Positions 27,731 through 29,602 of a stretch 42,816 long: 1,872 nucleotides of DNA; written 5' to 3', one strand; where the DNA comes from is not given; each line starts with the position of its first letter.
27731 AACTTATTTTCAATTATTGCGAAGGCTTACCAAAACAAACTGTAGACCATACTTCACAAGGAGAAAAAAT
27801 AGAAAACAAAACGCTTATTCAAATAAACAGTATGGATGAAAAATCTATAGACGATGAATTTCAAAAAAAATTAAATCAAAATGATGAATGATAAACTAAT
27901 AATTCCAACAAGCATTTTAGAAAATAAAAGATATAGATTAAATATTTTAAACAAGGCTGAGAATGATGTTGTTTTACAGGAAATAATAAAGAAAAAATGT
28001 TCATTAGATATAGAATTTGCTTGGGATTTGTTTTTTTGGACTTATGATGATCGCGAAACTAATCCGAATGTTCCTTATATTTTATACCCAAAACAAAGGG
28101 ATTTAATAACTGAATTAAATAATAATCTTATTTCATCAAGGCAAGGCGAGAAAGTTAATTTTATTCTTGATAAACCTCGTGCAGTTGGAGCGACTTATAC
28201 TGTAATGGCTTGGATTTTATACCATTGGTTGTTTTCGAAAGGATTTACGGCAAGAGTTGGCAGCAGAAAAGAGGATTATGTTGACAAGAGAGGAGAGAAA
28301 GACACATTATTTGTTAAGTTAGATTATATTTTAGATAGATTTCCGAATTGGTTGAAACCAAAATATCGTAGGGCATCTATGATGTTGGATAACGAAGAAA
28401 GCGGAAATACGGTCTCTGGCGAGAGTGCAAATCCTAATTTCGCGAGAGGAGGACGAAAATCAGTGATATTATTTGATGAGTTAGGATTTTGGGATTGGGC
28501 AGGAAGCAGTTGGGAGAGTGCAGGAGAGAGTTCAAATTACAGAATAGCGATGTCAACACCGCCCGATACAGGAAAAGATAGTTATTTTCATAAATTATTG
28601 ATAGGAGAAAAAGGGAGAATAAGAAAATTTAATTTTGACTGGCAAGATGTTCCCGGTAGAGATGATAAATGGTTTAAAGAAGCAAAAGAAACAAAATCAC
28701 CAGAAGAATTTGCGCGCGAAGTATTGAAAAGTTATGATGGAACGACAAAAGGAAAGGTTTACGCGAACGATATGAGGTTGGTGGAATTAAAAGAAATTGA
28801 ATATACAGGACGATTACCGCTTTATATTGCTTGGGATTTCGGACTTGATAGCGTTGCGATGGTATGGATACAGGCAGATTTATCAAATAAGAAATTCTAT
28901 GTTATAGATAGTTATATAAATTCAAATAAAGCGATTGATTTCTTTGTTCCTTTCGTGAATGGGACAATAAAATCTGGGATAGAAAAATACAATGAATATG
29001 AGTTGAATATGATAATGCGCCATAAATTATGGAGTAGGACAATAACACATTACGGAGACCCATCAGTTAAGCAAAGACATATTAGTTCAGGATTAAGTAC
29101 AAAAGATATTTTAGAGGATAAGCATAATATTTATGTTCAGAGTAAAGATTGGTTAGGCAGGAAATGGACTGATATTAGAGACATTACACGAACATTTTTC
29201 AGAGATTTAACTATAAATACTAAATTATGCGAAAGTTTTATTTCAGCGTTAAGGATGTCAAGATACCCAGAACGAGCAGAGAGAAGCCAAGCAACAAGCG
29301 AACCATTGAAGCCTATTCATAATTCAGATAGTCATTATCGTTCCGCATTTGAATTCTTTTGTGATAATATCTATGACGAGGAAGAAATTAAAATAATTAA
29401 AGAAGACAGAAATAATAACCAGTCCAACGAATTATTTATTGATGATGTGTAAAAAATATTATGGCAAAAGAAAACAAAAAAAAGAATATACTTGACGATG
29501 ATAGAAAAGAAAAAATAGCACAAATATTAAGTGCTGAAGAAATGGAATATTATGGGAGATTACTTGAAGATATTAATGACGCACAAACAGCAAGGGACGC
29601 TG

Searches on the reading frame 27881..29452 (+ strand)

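Call 85: search_protein_families(library=pfam, max_evalue=0.01, proteins=[window:27881-29452:+])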
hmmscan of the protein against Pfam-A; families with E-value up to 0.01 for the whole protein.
window:27881-29452:+ (523 aa): 1 family
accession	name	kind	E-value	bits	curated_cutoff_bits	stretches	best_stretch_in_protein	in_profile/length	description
PF03237.21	Terminase_6N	-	2.6e-06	27.7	22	1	98-282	4-197/215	Terminase large subunit, T4likevirus-type, N-terminal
